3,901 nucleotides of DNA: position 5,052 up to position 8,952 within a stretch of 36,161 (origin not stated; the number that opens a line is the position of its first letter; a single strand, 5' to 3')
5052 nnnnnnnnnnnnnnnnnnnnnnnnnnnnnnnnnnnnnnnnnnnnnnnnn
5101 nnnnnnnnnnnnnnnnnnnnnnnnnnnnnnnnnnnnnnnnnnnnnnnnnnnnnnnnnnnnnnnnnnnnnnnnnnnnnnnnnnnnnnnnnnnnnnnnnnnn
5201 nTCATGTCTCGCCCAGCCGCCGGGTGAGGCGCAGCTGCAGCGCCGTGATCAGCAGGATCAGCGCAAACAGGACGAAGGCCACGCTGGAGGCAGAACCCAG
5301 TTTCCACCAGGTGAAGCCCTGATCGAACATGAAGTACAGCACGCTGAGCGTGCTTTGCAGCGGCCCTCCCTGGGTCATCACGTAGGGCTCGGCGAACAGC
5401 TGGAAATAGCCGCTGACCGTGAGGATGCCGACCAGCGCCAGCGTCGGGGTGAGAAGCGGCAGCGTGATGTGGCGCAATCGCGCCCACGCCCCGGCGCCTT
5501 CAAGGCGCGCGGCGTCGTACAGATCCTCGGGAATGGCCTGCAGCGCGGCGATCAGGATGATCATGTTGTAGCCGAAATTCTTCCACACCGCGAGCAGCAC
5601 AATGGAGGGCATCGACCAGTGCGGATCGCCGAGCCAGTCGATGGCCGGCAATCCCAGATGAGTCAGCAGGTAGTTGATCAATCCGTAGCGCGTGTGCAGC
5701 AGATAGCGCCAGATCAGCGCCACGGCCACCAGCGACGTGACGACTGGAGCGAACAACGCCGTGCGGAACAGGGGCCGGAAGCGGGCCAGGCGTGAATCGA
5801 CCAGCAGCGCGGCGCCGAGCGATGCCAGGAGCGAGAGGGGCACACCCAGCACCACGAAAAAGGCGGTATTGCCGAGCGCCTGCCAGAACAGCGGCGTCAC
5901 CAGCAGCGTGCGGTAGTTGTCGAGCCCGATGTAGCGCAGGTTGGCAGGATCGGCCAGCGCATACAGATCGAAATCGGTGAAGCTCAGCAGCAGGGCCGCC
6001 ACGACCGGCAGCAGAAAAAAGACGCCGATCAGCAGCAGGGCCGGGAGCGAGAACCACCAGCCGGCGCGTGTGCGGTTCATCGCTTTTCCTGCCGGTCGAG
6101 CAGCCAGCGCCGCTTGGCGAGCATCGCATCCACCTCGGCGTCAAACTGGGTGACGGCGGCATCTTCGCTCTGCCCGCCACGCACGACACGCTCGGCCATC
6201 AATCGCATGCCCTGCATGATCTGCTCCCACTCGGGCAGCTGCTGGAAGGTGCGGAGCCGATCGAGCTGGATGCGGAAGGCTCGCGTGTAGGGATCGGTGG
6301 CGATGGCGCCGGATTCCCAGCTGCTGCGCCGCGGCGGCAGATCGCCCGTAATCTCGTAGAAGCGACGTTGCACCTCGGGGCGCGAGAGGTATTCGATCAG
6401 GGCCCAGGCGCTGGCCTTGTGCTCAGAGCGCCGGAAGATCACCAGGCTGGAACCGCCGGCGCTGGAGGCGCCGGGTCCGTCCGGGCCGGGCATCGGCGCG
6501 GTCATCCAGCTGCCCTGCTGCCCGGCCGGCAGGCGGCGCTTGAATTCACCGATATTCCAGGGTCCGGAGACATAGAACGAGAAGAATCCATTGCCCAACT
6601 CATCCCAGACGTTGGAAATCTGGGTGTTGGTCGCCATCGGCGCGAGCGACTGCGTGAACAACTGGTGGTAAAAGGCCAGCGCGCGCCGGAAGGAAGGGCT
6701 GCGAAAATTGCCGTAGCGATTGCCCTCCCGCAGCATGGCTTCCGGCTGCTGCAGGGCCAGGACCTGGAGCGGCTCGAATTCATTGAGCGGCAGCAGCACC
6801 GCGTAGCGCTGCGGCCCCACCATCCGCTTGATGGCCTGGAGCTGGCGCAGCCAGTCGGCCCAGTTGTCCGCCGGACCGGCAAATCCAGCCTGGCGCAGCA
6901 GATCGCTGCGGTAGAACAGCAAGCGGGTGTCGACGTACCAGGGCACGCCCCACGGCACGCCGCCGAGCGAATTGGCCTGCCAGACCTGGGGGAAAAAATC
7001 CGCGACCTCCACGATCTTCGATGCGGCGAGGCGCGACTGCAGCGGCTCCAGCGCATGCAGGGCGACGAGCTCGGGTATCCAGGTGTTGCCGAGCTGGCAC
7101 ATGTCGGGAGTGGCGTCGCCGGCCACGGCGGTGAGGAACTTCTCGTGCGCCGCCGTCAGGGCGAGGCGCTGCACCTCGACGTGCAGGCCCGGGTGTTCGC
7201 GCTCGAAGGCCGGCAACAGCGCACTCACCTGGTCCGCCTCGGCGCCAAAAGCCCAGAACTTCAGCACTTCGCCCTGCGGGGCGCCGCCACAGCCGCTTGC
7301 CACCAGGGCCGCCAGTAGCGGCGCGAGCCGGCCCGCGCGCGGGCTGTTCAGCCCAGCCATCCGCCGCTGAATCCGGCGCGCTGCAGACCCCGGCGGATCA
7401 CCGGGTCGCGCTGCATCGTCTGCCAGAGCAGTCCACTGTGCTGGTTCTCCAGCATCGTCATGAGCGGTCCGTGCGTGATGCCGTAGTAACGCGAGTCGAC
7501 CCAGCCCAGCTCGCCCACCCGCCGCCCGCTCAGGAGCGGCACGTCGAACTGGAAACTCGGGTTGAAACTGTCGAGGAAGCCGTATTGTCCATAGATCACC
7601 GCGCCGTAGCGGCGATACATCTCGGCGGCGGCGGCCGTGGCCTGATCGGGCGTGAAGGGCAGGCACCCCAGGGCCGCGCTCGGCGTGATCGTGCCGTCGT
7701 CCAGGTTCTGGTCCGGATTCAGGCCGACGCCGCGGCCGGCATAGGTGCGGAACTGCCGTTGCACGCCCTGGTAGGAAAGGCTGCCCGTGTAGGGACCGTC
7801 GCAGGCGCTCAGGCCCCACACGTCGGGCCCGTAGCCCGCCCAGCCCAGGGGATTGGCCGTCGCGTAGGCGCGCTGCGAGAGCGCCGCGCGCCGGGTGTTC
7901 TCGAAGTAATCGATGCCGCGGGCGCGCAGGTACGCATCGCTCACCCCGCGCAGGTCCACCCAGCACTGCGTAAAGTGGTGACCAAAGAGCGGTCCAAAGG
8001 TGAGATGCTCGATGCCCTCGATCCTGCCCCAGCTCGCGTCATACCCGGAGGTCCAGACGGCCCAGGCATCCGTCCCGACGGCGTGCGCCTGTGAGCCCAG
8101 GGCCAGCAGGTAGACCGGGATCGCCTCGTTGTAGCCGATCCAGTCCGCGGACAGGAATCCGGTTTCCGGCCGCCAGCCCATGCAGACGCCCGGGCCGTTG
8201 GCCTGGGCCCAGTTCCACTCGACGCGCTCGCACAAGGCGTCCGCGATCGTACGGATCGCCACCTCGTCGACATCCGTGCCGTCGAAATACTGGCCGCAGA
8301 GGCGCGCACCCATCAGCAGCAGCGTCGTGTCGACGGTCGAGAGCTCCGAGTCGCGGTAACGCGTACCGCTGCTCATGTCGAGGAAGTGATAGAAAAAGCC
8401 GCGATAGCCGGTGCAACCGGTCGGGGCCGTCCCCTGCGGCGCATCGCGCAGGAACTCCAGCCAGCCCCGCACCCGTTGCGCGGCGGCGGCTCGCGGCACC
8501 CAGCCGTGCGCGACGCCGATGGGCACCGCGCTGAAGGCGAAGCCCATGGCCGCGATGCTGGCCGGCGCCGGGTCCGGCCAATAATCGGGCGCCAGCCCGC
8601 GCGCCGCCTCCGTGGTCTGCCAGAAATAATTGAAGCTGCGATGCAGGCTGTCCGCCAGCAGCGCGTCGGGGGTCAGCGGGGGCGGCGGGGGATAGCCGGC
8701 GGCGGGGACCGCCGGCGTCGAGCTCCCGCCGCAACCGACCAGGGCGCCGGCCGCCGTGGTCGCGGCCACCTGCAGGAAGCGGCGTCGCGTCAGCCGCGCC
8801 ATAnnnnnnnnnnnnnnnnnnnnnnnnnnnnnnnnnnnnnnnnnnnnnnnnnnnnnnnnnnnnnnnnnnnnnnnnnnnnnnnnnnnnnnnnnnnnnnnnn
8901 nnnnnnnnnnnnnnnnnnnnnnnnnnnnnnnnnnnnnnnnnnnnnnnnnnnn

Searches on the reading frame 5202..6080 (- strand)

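Call 34: search_protein_families(library=pfam, proteins=[window:5202-6080:-], max_evalue=0.001)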
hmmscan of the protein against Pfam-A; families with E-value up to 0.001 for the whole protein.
window:5202-6080:- (292 aa): 1 family
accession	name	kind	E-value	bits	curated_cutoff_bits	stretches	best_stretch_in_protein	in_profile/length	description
PF00528.27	BPD_transp_1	-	1.1e-18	68.1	26.4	1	96-289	11-182/184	Binding-protein-dependent transport system inner membrane component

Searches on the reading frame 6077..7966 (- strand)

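Call 34: search_protein_families(library=pfam, proteins=[window:6077-7966:-], max_evalue=0.001)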
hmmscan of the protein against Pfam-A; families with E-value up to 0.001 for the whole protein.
window:6077-7966:- (629 aa): 2 families
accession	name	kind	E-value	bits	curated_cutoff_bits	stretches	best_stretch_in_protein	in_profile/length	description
PF01547.30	SBP_bac_1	-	3.1e-28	100.1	26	1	246-533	9-306/307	Bacterial extracellular solute-binding protein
PF13416.11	SBP_bac_8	-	4.6e-26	92.7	27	1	251-559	3-275/279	Bacterial extracellular solute-binding protein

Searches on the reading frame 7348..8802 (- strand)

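Call 34: search_protein_families(library=pfam, proteins=[window:7348-8802:-], max_evalue=0.001)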
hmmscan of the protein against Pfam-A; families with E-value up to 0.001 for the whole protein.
window:7348-8802:- (484 aa): 1 family
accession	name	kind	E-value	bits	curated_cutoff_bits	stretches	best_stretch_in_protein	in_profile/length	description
PF10091.15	Glycoamylase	-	8.1e-70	235.2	27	1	220-465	3-219/221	Putative glucoamylase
